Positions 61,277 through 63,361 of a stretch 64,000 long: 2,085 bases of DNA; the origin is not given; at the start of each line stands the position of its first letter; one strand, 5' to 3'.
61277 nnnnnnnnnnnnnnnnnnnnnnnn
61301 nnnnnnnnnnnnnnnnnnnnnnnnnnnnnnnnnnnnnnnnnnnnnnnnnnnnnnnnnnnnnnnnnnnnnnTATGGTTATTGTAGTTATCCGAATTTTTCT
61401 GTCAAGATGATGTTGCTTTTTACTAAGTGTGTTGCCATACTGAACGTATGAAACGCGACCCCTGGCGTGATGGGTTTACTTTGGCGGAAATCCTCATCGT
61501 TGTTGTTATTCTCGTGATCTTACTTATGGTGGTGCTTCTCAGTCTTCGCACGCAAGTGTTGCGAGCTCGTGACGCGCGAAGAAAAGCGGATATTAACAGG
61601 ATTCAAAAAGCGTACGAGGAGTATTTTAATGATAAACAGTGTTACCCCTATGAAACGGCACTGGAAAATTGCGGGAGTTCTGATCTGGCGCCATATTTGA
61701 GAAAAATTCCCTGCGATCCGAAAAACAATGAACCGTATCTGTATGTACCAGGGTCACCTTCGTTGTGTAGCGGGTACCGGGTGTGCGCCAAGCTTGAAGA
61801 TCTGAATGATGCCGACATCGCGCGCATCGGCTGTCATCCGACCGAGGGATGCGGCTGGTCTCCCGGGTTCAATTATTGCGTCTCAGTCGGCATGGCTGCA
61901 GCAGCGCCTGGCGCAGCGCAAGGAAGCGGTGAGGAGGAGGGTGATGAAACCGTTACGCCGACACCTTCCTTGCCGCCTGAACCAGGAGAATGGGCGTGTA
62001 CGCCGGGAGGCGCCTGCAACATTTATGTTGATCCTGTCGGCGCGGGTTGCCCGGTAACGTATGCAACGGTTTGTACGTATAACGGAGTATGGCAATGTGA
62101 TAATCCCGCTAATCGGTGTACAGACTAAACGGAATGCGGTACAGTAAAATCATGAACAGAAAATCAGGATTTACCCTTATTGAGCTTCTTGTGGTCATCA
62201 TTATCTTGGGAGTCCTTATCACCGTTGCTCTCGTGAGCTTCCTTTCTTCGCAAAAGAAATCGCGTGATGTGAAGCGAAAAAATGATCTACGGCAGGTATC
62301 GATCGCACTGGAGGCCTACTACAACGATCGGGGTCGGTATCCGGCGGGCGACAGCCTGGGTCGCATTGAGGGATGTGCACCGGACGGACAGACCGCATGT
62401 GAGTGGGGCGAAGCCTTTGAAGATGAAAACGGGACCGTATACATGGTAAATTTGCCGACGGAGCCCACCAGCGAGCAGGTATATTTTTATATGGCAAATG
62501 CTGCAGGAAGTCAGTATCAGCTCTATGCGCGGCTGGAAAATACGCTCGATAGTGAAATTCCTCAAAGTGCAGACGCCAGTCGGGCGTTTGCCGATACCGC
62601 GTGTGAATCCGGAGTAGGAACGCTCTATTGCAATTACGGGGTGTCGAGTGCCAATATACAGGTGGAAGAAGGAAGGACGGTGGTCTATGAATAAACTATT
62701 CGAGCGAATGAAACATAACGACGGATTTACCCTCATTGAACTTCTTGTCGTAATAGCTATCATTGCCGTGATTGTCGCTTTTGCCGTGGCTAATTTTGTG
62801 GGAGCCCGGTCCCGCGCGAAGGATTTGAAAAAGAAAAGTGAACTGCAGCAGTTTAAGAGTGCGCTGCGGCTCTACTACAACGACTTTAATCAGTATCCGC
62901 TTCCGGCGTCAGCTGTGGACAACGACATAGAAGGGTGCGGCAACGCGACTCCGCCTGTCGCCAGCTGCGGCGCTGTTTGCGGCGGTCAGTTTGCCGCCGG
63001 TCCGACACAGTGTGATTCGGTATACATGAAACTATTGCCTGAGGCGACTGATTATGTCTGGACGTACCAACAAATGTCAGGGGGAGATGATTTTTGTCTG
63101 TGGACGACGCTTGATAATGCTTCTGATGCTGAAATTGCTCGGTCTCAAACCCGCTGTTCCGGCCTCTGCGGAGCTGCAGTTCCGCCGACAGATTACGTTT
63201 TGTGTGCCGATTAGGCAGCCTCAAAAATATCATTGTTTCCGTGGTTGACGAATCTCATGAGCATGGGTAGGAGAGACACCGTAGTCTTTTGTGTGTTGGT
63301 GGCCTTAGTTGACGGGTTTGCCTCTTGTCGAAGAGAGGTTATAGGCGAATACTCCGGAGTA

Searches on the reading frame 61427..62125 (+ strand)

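Call 30: search_protein_families(library=pfam, proteins=[window:61427-62125:+], max_evalue=0.01)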
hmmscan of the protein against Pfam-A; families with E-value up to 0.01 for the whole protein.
window:61427-62125:+ (233 aa): 2 families
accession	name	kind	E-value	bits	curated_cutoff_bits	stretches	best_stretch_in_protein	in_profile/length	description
PF07963.17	N_methyl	-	0.00053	19.9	21.2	1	16-37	6-27/27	Prokaryotic N-terminal methylation motif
PF08334.16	T2SSG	-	0.0087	16.5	21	0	43-110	5-81/108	Type II secretion system (T2SS), protein G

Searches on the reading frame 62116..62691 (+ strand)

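Call 30: search_protein_families(library=pfam, proteins=[window:62116-62691:+], max_evalue=0.01)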
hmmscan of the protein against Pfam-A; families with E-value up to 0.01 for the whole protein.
window:62116-62691:+ (192 aa): 2 families
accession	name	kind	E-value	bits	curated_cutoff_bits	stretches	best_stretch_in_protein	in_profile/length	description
PF07963.17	N_methyl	-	4.7e-09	35.9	21.2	1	13-39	1-27/27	Prokaryotic N-terminal methylation motif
PF08334.16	T2SSG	-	0.0064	17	21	0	43-83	3-44/108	Type II secretion system (T2SS), protein G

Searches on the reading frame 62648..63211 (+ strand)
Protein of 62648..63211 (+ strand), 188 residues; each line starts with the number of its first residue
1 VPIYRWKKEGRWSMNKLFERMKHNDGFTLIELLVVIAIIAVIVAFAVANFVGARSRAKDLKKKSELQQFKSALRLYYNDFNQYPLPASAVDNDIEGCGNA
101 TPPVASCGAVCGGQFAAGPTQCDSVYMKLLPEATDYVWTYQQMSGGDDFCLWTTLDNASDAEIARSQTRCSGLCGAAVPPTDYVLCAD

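Call 30: search_protein_families(library=pfam, proteins=[window:62648-63211:+], max_evalue=0.01)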
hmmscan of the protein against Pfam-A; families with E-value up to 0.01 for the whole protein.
window:62648-63211:+ (188 aa): 1 family
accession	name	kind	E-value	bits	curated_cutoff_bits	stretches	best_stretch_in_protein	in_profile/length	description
PF07963.17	N_methyl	-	4.2e-09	36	21.2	1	21-46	1-26/27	Prokaryotic N-terminal methylation motif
